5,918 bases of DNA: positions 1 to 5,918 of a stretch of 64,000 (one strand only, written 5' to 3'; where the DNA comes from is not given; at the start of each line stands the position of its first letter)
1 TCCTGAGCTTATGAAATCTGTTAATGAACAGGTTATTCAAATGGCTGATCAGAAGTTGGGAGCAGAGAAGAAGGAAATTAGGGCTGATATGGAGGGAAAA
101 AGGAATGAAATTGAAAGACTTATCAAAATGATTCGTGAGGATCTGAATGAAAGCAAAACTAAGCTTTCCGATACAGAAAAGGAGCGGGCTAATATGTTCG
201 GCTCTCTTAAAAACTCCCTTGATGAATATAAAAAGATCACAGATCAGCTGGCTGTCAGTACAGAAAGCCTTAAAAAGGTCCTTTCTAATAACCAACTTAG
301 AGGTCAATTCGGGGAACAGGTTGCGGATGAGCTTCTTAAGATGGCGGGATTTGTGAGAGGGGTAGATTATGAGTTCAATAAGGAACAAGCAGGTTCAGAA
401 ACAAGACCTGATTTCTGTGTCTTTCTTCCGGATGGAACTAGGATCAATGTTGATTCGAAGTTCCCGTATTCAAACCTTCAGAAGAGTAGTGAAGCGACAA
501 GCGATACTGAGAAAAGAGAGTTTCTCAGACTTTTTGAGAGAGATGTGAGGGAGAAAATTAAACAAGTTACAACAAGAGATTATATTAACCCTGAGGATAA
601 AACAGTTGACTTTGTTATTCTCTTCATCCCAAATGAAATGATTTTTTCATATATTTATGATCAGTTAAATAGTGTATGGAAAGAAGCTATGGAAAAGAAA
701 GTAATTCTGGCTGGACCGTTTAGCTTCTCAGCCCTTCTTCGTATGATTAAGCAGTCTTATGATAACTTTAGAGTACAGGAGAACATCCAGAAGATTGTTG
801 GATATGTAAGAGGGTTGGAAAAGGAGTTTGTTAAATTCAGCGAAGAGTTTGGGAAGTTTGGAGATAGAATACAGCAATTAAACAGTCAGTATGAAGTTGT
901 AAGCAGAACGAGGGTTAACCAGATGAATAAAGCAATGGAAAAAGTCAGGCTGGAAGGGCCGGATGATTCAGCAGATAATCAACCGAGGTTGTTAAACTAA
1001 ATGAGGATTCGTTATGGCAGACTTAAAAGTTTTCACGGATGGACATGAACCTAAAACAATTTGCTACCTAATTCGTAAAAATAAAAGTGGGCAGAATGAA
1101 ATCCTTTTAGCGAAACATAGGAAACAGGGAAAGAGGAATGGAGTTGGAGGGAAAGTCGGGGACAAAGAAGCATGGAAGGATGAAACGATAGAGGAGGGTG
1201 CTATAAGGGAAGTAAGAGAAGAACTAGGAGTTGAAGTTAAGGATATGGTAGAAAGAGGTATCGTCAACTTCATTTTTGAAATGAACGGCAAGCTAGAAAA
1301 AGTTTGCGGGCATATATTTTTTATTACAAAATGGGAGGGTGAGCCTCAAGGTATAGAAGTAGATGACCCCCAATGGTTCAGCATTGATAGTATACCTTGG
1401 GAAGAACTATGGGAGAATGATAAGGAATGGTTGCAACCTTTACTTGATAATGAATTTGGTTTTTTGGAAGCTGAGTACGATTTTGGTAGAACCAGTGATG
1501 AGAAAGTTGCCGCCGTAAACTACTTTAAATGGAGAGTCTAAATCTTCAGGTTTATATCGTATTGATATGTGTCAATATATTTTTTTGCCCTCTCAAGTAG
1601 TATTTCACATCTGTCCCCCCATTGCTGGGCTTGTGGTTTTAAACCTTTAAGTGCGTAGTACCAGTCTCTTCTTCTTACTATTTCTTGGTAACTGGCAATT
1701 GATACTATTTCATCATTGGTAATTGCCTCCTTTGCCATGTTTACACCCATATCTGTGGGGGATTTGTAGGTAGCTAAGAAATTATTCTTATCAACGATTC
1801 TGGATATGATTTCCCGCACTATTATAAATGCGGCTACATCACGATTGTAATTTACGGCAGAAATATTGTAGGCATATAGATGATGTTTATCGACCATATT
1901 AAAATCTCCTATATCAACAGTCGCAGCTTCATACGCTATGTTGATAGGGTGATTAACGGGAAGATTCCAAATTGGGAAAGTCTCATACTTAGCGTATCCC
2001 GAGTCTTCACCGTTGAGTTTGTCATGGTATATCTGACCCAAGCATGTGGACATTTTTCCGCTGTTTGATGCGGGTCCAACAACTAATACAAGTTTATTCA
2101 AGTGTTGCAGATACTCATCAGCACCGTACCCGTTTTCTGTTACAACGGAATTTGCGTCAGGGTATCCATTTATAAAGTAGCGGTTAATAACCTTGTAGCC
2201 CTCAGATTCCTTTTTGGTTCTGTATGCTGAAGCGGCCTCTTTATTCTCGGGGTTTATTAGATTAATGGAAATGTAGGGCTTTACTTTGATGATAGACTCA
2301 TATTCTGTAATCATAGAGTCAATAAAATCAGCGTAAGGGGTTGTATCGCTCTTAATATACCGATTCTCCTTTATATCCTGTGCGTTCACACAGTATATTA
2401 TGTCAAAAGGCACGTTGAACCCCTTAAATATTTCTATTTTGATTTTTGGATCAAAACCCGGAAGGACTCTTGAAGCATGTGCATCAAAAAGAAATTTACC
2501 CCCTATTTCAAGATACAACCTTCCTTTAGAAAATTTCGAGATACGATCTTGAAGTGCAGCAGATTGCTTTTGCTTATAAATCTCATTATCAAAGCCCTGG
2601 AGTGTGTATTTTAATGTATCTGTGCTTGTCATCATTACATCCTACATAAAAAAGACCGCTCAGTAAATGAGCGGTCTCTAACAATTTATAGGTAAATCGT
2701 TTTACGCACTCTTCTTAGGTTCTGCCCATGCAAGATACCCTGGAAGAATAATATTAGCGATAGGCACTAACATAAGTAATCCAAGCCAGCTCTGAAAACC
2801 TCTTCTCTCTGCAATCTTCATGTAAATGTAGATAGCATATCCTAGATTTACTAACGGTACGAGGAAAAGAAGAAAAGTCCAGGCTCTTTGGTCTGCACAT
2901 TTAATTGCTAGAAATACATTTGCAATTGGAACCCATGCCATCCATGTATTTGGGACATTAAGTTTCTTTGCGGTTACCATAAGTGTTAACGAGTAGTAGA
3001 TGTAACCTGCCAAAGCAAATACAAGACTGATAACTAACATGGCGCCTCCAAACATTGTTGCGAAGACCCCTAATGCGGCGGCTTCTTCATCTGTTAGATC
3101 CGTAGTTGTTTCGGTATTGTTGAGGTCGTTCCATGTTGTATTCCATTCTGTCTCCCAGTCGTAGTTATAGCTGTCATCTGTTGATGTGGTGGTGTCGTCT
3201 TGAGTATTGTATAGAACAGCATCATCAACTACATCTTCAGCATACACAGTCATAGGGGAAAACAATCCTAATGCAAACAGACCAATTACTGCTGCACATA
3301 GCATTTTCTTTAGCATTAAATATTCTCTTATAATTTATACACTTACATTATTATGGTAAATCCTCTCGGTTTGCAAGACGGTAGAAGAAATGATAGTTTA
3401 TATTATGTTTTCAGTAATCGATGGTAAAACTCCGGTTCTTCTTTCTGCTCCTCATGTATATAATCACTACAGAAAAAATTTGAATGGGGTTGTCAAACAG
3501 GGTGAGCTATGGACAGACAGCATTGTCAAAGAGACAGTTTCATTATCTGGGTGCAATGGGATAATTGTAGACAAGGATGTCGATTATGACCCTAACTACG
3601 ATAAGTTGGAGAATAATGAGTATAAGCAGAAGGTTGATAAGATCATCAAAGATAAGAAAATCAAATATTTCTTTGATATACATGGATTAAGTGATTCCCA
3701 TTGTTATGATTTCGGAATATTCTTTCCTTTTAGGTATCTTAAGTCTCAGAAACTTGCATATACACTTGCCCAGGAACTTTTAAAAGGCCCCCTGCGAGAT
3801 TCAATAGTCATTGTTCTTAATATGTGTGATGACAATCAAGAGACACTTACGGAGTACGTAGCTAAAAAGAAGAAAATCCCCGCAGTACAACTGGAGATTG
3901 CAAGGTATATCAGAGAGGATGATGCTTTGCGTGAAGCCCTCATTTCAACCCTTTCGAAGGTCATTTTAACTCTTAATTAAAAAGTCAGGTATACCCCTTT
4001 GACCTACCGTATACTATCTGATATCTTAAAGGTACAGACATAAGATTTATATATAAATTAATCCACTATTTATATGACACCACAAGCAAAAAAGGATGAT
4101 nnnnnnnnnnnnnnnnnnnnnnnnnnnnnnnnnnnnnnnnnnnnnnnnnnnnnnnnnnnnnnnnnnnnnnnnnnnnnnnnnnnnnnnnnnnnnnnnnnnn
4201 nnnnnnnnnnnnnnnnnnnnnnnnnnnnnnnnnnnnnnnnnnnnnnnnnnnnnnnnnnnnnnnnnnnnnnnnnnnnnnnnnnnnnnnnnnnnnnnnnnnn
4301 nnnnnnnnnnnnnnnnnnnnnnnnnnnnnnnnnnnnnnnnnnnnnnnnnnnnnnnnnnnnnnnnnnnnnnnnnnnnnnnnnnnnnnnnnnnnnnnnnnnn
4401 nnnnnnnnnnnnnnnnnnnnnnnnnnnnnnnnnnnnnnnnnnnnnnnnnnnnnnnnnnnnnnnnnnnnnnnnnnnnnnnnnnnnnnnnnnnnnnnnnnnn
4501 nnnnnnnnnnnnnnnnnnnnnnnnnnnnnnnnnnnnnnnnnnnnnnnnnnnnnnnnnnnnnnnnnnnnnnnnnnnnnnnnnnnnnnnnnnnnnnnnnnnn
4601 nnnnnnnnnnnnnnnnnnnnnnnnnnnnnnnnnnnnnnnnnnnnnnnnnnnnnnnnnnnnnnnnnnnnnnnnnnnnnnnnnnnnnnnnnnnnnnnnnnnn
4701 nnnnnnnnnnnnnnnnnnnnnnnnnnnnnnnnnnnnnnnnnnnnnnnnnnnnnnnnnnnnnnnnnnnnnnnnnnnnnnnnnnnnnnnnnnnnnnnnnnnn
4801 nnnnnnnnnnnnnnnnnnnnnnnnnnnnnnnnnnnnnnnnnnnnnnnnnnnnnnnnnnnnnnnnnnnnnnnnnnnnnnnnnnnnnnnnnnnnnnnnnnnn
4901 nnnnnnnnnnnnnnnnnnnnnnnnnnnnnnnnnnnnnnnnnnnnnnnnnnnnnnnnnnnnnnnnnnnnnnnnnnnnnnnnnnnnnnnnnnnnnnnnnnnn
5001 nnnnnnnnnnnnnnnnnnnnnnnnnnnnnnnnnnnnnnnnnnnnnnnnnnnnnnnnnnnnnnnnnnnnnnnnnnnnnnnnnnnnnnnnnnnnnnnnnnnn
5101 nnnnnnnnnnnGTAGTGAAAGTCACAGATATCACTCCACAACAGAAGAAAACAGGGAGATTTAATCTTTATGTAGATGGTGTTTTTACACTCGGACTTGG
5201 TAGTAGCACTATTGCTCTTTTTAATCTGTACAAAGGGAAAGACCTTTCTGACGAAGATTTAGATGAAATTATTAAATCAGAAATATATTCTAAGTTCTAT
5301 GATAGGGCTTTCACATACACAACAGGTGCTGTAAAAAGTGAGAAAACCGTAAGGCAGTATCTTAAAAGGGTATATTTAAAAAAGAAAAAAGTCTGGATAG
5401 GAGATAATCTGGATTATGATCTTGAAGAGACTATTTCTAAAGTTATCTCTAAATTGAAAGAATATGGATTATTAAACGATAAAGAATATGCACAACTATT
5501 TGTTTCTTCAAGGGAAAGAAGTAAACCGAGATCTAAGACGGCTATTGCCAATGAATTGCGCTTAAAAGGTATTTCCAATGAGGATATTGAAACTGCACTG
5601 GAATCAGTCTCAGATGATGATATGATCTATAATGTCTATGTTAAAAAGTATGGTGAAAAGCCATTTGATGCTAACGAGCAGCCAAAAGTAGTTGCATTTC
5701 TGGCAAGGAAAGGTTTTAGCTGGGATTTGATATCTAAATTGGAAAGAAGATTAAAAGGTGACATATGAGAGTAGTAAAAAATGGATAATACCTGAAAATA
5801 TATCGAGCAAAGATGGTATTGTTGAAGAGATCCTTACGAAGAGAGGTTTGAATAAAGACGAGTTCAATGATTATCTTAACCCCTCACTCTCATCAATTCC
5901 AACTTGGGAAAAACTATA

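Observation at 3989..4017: GTATAC-centred palindromes shared by the recA and umuDC upstream regions: candidate SOS operator of unknown type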

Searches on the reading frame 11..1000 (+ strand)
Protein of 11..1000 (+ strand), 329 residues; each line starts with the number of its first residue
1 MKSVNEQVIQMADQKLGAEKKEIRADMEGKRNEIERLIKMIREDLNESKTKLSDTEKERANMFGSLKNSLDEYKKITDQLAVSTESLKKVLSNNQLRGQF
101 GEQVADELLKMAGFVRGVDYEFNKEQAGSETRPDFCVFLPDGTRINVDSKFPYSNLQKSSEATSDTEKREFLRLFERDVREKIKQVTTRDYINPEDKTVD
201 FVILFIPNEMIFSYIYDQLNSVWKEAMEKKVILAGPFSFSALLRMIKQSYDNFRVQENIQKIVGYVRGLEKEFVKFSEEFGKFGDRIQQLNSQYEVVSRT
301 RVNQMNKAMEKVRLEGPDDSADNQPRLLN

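Call 24: search_protein_families(library=pfam, proteins=[window:11-1000:+])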
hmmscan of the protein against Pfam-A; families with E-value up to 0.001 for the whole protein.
window:11-1000:+ (329 aa): 1 family
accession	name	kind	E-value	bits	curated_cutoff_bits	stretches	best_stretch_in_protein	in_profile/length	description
PF02646.22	RmuC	-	1e-66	225.5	26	1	33-314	2-283/291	RmuC family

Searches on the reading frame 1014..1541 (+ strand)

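Call 24: search_protein_families(library=pfam, proteins=[window:1014-1541:+])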
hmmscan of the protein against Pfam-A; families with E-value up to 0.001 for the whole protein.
window:1014-1541:+ (175 aa): 1 family
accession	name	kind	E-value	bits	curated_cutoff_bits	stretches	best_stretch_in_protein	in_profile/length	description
PF00293.34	NUDIX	-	1e-13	51.9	21.1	1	23-140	13-131/134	NUDIX domain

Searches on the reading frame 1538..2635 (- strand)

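Call 24: search_protein_families(library=pfam, proteins=[window:1538-2635:-])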
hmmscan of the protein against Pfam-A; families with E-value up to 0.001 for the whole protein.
window:1538-2635:- (365 aa): 1 family
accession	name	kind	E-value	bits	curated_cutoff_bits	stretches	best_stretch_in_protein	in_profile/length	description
PF08903.17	DUF1846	-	2.6e-103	345.8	27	1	14-330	2-310/333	Domain of unknown function DUF1846, N-terminal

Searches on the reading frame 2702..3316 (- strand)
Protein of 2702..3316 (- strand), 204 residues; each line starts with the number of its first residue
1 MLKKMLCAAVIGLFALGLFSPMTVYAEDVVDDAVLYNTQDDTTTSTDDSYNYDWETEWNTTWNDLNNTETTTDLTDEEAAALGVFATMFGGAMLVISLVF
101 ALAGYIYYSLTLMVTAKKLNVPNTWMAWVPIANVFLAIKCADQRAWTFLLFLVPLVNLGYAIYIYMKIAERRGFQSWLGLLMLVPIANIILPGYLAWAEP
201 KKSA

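Call 12: search_protein_families(library=pfam, proteins=[window:2702-3316:-])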
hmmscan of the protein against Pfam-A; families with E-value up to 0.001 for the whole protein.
window:2702-3316:- (204 aa): 1 family
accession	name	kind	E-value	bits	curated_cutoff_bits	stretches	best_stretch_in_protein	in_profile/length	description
PF18936.5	DUF5684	-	1.3e-07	32.6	27.4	1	125-190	1-69/81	Family of unknown function (DUF5684)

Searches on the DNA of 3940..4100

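Call 83: search_rna_families(source=window, start=3940, end=4100, threshold=evalue, max_evalue=1)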
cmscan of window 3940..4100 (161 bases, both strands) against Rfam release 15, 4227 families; matches with E-value up to 1: 0.
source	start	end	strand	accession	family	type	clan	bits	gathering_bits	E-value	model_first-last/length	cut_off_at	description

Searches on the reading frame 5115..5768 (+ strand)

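Call 12: search_protein_families(library=pfam, proteins=[window:5115-5768:+])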
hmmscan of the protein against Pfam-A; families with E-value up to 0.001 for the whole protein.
window:5115-5768:+ (217 aa): 3 families
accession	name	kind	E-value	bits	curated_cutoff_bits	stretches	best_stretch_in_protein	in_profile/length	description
PF02631.22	RecX_HTH2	-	5.5e-13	49.4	26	1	121-162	1-42/42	RecX, second three-helix domain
PF21981.2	RecX_HTH3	-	1.2e-08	35.5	26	1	168-208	3-46/48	RecX, third three-helix domain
PF21982.2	RecX_HTH1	-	3.2e-05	24.2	26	0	137-163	12-38/40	RecX, first three-helix domain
